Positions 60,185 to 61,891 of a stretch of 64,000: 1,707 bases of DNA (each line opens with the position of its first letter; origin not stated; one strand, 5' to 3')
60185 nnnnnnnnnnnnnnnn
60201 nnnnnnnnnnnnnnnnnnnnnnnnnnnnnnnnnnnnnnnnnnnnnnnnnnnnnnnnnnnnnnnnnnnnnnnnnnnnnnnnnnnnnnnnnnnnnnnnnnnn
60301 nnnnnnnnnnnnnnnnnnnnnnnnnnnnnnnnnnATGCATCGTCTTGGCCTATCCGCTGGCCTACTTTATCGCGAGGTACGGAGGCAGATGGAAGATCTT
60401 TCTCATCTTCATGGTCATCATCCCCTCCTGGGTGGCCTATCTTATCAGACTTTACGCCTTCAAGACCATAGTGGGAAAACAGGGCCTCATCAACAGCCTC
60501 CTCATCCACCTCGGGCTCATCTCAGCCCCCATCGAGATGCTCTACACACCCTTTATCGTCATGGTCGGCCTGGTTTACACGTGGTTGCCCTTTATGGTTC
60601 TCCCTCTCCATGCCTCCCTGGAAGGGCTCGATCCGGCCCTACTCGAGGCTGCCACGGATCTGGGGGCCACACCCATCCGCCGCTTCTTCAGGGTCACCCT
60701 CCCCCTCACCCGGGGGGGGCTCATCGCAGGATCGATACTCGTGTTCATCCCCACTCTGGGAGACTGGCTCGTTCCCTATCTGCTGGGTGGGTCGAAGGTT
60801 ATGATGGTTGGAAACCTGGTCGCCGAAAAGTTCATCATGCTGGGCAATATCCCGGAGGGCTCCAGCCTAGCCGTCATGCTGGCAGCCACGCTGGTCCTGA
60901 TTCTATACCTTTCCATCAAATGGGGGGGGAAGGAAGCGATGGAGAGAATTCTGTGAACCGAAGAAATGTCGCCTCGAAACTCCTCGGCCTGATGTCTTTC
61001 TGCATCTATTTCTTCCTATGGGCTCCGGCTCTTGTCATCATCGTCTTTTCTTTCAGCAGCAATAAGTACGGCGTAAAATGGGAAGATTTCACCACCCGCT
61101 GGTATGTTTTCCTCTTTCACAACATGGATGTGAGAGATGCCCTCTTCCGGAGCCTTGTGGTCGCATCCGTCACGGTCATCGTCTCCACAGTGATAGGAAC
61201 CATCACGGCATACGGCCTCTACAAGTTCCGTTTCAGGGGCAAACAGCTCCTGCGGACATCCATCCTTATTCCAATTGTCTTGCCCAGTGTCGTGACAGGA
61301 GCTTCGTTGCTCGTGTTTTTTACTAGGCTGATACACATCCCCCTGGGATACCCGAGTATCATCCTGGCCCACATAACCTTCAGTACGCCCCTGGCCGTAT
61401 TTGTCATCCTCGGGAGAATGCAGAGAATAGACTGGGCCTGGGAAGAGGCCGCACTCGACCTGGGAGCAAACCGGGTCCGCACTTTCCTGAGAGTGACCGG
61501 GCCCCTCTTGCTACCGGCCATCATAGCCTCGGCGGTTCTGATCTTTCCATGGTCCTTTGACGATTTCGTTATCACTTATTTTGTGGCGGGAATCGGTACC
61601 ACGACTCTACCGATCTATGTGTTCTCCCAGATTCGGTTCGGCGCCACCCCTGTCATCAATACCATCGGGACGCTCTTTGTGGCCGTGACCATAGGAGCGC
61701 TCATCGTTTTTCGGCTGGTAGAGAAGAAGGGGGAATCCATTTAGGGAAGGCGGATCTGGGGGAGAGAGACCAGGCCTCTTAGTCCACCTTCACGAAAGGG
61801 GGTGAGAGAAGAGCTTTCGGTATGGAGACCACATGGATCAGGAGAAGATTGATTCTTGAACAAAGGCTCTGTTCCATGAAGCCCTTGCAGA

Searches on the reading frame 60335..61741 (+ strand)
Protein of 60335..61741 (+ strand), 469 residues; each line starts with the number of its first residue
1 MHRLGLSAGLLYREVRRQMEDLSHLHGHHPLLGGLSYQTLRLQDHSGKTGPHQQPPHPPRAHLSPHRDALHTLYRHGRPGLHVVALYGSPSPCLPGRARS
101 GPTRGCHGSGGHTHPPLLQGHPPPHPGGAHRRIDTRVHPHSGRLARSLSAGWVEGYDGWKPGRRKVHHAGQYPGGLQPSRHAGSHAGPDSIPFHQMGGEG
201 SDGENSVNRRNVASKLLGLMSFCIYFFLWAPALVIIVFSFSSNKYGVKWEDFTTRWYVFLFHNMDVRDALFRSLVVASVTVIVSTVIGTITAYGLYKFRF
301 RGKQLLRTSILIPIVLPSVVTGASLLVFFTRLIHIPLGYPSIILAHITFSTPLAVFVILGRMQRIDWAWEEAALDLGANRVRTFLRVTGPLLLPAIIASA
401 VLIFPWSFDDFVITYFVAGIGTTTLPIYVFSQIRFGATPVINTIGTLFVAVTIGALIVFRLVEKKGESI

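Call 4: search_protein_families(library=pfam, proteins=[window:60335-61741:+])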
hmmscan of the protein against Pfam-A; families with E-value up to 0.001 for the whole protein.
window:60335-61741:+ (469 aa): 1 family
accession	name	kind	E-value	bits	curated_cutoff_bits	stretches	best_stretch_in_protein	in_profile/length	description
PF00528.27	BPD_transp_1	-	1.2e-15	58.1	26.4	1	285-458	2-175/184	Binding-protein-dependent transport system inner membrane component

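Call 12: search_protein_families(library=ncbifam, proteins=[window:60335-61741:+])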
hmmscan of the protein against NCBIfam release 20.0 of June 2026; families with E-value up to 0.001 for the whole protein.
window:60335-61741:+ (469 aa): 29 families (the best 25 are shown)
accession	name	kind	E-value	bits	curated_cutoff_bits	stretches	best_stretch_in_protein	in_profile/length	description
NF007047.0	PRK09500.1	equivalog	2.8e-60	204.1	326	1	220-465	10-254/257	spermidine/putrescine ABC transporter permease PotC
NF007889.0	PRK10592.1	equivalog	6.4e-52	176.9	476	1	217-464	12-266/281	putrescine ABC transporter permease PotI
NF043073.1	MMSYN1_0195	equivalog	7e-45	153.6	1250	1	224-462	13-247/1021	spermidine/putrescine ABC transporter permease/substrate-binding protein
TIGR02141.1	modB_ABC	equivalog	9.3e-28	97.3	182.6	1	273-464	3-207/208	molybdate ABC transporter permease subunit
TIGR01581.1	Mo_ABC_porter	hypoth_equivalog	2.2e-27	96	210.3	1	262-458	15-225/225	ABC transporter permease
NF006939.0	PRK09421.1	equivalog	6.1e-21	74.9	262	1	268-464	10-222/230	molybdate ABC transporter permease subunit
TIGR00969.1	3a0106s02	subfamily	1.6e-19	70.4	240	1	214-463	17-270/272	sulfate ABC transporter permease subunit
TIGR03255.1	PhnV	equivalog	1.2e-17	64.5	358.7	1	220-459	19-261/270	2-aminoethylphosphonate ABC transport system, membrane component PhnV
TIGR02140.1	permease_CysW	equivalog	2.5e-16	60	329.1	1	255-466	34-259/261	sulfate ABC transporter permease subunit CysW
TIGR03262.1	PhnU2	equivalog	2.5e-16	59.4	593.25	1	216-433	6-226/546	putative 2-aminoethylphosphonate ABC transporter permease subunit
NF040839.1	tungstate_WtpB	equivalog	2e-15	57.1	340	1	261-465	37-250/251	tungstate ABC transporter permease WtpB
NF011624.0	PRK15050.1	equivalog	4e-15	55.7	247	1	340-465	162-288/297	2-aminoethylphosphonate ABC transporter permease subunit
TIGR02139.1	permease_CysT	equivalog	7.4e-14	52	246.1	1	248-457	35-253/265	sulfate ABC transporter permease subunit CysT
TIGR03226.1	PhnU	equivalog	3.3e-13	49.8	283.45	1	253-464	76-305/311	2-aminoethylphosphonate ABC transporter permease subunit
NF008208.0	PRK10971.1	equivalog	5.6e-12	45.7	415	1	257-447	47-251/277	sulfate/thiosulfate ABC transporter permease CysT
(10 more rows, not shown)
